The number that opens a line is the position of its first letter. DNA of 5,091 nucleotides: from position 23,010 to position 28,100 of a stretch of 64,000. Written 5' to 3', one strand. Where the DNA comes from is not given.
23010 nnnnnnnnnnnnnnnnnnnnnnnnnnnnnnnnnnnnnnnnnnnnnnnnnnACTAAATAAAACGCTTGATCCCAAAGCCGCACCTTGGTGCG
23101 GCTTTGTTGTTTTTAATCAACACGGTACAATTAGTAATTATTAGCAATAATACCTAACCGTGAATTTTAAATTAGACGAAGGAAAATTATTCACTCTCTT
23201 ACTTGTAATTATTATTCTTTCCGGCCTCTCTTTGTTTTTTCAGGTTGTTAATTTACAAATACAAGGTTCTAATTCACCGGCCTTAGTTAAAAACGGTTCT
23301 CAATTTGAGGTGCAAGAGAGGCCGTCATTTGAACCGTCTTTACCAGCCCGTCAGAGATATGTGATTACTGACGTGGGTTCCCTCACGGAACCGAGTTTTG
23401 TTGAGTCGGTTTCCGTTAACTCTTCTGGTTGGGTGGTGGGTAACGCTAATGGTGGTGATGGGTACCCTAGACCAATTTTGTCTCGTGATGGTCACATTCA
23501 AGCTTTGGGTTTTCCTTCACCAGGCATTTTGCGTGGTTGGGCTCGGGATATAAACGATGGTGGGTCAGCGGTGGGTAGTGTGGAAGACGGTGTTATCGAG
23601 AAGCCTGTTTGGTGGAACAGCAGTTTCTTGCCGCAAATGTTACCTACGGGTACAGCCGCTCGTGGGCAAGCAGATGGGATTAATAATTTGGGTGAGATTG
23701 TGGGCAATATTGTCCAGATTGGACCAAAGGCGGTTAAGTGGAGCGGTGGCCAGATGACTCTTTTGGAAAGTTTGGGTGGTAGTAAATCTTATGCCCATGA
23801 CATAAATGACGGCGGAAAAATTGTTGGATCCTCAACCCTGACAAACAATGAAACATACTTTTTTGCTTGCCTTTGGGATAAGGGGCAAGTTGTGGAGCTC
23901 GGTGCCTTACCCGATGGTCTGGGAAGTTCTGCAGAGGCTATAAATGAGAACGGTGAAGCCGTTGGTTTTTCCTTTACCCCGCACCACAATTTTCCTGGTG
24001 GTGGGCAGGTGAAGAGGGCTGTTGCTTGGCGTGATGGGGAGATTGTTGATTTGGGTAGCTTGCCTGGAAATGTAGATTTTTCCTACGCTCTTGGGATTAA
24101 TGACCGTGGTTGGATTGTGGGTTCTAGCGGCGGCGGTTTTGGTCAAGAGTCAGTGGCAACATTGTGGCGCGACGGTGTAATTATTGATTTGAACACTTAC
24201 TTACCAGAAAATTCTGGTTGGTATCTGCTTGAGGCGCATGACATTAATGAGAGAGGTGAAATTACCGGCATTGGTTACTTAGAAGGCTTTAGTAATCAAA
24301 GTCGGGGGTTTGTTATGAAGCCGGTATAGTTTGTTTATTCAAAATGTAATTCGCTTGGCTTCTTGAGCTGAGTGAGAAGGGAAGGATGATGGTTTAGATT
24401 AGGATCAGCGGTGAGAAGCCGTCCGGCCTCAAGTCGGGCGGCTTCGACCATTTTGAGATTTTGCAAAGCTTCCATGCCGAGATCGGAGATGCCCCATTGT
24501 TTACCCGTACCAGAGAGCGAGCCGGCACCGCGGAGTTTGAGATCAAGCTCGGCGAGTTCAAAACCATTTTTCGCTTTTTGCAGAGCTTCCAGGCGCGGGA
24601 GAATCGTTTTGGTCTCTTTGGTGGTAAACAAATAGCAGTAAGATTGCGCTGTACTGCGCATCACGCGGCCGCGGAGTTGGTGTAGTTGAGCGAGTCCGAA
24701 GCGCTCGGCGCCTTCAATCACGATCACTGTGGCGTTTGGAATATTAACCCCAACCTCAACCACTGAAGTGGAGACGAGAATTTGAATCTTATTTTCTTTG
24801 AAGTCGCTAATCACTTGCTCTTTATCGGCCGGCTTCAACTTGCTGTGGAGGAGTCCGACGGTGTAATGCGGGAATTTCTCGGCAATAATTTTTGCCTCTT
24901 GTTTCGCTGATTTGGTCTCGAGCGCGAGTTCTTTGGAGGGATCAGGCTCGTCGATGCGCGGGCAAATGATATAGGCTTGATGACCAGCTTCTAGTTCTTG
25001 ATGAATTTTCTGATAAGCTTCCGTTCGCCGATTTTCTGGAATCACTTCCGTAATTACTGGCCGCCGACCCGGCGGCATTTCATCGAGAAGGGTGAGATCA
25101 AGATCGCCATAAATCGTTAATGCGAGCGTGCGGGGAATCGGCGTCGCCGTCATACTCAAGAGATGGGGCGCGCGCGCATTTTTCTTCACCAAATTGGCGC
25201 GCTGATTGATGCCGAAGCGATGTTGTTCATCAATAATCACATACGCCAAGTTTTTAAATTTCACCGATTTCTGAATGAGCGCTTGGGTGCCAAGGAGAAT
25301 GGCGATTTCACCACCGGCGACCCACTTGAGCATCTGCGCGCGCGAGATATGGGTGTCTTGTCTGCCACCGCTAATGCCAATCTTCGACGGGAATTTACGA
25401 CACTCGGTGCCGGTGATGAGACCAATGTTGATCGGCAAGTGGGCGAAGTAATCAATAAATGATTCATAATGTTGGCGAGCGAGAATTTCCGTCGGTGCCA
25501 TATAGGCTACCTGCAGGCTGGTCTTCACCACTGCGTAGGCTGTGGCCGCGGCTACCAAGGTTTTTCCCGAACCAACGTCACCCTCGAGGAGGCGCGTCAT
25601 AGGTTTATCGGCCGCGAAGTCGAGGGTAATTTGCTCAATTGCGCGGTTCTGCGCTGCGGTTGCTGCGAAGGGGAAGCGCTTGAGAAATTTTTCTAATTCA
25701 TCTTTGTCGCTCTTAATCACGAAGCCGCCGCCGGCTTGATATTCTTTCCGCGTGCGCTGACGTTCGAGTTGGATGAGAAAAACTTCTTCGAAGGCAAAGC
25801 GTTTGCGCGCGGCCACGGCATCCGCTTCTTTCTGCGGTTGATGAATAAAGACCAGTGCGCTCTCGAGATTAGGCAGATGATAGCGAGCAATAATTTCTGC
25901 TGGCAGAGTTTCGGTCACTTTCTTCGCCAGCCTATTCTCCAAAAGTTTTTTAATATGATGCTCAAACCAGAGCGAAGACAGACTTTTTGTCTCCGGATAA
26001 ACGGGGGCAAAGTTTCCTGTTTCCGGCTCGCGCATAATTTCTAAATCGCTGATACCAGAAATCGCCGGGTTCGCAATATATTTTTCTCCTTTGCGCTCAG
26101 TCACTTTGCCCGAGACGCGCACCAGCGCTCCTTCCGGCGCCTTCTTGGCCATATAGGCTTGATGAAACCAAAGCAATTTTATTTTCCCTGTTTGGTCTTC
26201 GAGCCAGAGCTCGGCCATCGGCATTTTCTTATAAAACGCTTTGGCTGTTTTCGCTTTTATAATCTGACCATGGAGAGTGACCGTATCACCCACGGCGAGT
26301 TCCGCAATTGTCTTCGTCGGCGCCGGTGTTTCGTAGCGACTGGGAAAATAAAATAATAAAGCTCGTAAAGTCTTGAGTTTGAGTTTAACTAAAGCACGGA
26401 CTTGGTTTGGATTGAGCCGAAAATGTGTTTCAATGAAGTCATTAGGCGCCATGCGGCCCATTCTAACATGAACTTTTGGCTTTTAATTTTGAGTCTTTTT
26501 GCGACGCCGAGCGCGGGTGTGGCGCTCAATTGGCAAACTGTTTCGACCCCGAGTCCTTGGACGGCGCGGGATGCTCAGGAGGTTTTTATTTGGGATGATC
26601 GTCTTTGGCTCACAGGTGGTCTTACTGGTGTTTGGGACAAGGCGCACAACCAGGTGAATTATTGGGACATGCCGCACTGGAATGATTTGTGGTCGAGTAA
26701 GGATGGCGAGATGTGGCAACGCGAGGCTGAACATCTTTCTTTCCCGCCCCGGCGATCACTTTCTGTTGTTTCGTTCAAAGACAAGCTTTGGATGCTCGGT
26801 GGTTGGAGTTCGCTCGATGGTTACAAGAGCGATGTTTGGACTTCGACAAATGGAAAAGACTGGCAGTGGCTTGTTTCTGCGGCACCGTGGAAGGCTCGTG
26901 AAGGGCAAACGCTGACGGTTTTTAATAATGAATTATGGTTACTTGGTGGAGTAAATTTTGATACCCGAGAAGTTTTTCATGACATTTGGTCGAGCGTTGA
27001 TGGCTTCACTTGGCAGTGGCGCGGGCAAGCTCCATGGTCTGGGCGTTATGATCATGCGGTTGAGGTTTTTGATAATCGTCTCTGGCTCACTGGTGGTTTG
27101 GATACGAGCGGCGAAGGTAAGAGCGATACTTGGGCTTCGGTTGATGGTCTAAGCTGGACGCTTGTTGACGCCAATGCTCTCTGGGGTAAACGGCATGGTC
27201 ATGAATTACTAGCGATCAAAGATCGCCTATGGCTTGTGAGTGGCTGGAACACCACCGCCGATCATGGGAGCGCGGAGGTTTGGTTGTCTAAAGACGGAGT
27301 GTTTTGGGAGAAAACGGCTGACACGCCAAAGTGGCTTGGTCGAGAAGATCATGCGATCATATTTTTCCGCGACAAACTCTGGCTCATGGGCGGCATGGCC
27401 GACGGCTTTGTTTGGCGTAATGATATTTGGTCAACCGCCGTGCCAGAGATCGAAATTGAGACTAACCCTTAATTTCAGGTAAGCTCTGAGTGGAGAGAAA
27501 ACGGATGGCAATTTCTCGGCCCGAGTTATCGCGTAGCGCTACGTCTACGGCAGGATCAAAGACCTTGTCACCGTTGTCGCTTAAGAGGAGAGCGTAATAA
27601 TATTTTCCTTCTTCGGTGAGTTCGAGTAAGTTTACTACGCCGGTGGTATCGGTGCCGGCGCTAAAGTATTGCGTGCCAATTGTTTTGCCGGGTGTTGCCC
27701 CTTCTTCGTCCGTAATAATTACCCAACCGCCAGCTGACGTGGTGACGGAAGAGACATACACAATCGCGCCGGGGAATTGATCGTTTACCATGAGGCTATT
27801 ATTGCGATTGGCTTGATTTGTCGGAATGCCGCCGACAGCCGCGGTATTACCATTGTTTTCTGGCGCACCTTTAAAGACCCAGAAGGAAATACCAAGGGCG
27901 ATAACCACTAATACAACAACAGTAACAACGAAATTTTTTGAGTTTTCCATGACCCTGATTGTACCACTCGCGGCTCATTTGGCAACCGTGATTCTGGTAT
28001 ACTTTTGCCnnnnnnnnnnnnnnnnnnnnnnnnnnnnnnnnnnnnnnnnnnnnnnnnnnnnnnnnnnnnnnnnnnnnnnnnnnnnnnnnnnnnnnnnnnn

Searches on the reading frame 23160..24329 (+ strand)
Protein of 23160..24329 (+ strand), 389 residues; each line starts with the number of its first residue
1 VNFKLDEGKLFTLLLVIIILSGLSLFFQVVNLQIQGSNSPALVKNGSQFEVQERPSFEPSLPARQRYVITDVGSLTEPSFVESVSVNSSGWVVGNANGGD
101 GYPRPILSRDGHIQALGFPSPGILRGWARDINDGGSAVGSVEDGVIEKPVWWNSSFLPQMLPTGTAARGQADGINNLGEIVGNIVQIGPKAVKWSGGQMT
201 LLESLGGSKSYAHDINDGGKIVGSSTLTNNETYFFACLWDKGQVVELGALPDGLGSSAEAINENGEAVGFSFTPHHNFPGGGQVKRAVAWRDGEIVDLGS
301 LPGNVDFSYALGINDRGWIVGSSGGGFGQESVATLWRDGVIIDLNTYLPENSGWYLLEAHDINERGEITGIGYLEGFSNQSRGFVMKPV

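Call 14: search_protein_families(library=pfam, proteins=[window:23160-24329:+], max_evalue=0.001)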
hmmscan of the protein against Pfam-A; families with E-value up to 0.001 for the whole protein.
window:23160-24329:+ (389 aa): 1 family
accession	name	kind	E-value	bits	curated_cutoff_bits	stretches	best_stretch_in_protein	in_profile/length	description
PF11949.14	DUF3466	-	5.2e-09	35.6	25.1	0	208-269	382-448/609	Protein of unknown function (DUF3466)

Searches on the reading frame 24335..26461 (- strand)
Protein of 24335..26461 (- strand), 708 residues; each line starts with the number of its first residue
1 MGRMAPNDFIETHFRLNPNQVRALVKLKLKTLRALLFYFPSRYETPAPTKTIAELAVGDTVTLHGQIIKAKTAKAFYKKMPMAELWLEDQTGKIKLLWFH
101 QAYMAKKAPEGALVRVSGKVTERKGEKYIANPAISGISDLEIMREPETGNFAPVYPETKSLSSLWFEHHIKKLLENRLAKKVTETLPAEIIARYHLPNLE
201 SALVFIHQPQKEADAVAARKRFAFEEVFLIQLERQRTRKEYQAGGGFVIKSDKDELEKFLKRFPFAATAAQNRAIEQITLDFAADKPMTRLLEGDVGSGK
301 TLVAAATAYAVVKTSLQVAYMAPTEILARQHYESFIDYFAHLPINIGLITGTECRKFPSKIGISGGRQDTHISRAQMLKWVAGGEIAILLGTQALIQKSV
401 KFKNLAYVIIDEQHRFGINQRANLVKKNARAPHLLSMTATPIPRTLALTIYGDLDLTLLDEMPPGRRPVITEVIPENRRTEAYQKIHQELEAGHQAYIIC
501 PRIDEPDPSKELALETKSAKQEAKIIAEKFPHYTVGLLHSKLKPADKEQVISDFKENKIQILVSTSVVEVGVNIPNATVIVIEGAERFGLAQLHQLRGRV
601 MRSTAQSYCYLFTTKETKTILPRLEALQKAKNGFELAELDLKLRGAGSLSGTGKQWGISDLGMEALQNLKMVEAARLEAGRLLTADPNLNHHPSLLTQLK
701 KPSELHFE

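Call 14: search_protein_families(library=pfam, proteins=[window:24335-26461:-], max_evalue=0.001)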
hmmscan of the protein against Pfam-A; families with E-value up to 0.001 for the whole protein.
window:24335-26461:- (708 aa): 9 families
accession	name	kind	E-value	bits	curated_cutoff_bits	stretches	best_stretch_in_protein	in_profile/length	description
PF00271.37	Helicase_C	-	8.9e-20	71.4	23.5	1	484-603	4-109/110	Helicase conserved C-terminal domain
PF00270.35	DEAD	-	1e-19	71.3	26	1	268-446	1-164/167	DEAD/DEAH box helicase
PF17191.10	RecG_wedge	-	2.3e-14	53.8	23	1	18-163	10-148/162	RecG wedge domain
PF04851.21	ResIII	-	2.7e-14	53.8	22.5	1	269-441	6-162/164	Type III restriction enzyme, res subunit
PF01336.31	tRNA_anti-codon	-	4.2e-09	36.7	27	1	61-129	1-67/75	OB-fold nucleic acid binding domain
PF19833.4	RecG_dom3_C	-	2e-06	28.2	26.8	1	632-692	3-64/87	ATP-dependent DNA helicase RecG, domain 3, C-terminal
PF22590.2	Cas3-like_C_2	-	2.1e-05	25.2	27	1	518-603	14-104/106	CRISPR-associated nuclease/helicase Cas3, C-terminal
PF13604.12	AAA_30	-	0.00019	21.7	27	0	269-330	4-61/191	AAA domain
PF01695.23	IstB_IS21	-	0.00054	20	24.1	0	214-327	19-132/238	IstB-like ATP binding protein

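Call 40: find_encoding_contigs(protein=window:24335-26461:-, flank=10000, max_places=10)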
Protein window:24335-26461:- (708 aa): no gene with exactly this product is on record in the collection.

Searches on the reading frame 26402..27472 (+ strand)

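Call 14: search_protein_families(library=pfam, proteins=[window:26402-27472:+], max_evalue=0.001)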
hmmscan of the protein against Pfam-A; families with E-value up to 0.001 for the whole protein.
window:26402-27472:+ (356 aa): 5 families
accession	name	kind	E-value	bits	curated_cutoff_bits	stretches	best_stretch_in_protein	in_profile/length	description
PF24681.1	Kelch_KLHDC2_KLHL20_DRC7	-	2.7e-16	60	50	2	121-331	3-221/221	KLHDC2/KLHL20/DRC7 Kelch-repeats domain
PF24981.1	Beta-prop_ATRN-LZTR1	-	1.1e-10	41.7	50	1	178-259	1-86/289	Attractin/LZTR1 beta-propeller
PF01344.31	Kelch_1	-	5e-10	39.1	20.1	0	215-237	2-23/46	Kelch motif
PF13418.12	Kelch_4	-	4.4e-09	36.6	21.6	0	215-253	2-42/49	Galactose oxidase, central domain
PF13964.12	Kelch_6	-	7.2e-09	35.8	25.3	0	58-90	4-35/50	Kelch motif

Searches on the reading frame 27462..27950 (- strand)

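Call 49: search_protein_families(library=pfam, proteins=[window:27462-27950:-], max_evalue=0.001)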
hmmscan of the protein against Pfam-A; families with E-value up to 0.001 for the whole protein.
window:27462-27950:- (162 aa): 1 family
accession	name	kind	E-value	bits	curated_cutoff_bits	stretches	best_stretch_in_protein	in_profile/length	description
PF23951.1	DUF7282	-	4.8e-11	43.3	27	1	52-135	2-89/112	Domain of unknown function (DUF7282)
